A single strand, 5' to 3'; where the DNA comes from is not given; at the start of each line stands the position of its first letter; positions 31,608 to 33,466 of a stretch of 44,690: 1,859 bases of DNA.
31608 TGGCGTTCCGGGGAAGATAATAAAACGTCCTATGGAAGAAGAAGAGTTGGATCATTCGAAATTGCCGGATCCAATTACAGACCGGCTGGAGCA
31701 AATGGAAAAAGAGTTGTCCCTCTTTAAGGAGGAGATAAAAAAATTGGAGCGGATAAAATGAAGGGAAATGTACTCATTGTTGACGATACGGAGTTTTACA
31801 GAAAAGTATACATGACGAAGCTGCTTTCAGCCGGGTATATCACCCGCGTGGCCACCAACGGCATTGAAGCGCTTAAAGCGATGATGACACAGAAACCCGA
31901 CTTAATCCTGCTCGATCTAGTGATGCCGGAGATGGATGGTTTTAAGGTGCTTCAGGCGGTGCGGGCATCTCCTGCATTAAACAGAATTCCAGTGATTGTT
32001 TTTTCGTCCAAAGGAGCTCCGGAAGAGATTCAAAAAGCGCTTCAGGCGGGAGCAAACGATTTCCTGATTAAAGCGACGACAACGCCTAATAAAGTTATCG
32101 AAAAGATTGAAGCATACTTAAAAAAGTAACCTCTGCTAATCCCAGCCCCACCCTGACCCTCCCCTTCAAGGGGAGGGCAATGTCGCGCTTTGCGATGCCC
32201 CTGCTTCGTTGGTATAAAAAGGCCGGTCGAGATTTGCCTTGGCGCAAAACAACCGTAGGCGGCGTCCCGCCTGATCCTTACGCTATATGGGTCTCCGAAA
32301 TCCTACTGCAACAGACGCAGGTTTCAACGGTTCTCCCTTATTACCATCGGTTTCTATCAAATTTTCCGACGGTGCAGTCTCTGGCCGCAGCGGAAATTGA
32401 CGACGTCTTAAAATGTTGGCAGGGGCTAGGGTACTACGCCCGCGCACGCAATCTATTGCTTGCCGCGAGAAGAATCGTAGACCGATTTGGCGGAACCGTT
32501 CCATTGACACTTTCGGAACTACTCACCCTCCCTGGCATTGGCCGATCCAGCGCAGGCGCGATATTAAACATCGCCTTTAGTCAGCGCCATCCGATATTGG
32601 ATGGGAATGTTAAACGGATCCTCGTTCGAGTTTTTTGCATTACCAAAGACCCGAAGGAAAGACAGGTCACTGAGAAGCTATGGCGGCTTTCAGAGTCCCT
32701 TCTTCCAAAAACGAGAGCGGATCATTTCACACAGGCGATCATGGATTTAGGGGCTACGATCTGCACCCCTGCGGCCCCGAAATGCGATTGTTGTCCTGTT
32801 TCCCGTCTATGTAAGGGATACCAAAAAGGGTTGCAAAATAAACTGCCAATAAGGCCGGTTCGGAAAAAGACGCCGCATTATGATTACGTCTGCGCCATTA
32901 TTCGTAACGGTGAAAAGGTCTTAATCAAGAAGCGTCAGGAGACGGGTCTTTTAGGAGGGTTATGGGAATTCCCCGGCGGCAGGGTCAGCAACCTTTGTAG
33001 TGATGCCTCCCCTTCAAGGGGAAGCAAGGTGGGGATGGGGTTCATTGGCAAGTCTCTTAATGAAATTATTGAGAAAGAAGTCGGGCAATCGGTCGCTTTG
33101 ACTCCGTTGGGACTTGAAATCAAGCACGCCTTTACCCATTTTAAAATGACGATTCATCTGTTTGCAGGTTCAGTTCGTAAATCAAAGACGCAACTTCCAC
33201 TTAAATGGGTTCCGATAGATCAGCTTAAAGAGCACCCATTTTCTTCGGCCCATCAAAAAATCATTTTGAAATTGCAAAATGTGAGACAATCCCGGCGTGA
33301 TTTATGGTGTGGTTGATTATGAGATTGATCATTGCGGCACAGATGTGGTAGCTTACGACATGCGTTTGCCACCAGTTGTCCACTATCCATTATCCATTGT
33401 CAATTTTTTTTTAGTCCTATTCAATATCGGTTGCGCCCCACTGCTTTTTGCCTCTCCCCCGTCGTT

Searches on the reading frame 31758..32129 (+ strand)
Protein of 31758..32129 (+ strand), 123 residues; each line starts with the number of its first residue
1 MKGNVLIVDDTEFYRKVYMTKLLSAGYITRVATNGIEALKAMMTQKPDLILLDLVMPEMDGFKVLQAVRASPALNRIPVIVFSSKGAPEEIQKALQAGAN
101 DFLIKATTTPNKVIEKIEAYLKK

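Call 18: find_encoding_contigs(protein=window:31758-32129:+, flank=10000, max_places=10)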
Protein window:31758-32129:+ (123 aa): 4 contigs read that carry it; 4 places shown.
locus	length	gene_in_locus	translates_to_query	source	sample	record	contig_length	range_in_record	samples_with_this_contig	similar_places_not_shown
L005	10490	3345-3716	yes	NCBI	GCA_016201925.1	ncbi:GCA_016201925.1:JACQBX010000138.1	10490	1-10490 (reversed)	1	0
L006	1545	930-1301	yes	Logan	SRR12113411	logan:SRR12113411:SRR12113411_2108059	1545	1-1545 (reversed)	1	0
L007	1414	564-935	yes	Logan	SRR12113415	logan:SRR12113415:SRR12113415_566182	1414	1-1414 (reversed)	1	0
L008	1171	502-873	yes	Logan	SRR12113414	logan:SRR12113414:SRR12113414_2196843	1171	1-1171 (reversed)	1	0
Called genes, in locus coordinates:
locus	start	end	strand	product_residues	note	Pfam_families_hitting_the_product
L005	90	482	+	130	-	PF00595:PDZ, PF13180:PDZ_2, PF17820:PDZ_6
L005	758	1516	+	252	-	PF01850:PIN, PF18477:PIN_9 (weak), PF01938:TRAM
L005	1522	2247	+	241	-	PF01128:IspD, PF12804:NTP_transf_3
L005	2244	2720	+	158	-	PF02542:YgbB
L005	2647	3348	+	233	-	PF06426:SATase_N (weak), PF00132:Hexapep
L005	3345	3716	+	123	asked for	PF00072:Response_reg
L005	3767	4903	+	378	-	PF00730:HhH-GPD, PF00633:HHH (weak), PF14815:NUDIX_4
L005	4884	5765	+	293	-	-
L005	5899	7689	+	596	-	PF25390:WD40_RLD, PF13540:RCC1_2, PF00415:RCC1, PF13540:RCC1_2, PF00415:RCC1, PF25390:WD40_RLD, PF13540:RCC1_2, PF00415:RCC1, +4 more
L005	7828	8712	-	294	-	PF04773:FecR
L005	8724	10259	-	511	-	PF00515:TPR_1 (faint), PF07719:TPR_2 (faint), PF13174:TPR_6 (faint), PF13181:TPR_8 (faint), PF13424:TPR_12 (faint), PF13428:TPR_14 (faint), PF12895:ANAPC3 (weak), PF14559:TPR_19 (weak), +3 more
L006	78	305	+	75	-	PF02542:YgbB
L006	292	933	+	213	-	PF06426:SATase_N (weak), PF00132:Hexapep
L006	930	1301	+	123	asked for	PF00072:Response_reg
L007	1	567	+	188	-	?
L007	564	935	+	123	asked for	PF00072:Response_reg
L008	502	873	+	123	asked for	PF00072:Response_reg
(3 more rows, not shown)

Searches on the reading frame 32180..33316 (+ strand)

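Call 28: search_protein_families(library=pfam, proteins=[window:32180-33316:+])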
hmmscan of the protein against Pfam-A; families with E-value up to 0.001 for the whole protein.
window:32180-33316:+ (378 aa): 5 families
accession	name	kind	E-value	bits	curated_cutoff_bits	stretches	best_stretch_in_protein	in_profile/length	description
PF14815.12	NUDIX_4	-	2e-23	82.7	35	1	238-362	2-111/113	NUDIX domain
PF00730.31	HhH-GPD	-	4.5e-22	78.9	26.2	1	38-170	1-105/108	HhH-GPD superfamily base excision DNA repair protein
PF00633.29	HHH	-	7.2e-06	26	24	1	103-130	2-29/30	Helix-hairpin-helix motif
PF14520.12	HHH_5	-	0.00037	21.3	27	0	112-146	2-36/57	Helix-hairpin-helix domain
PF00293.34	NUDIX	-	0.00084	19.8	21.1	0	236-269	5-38/134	NUDIX domain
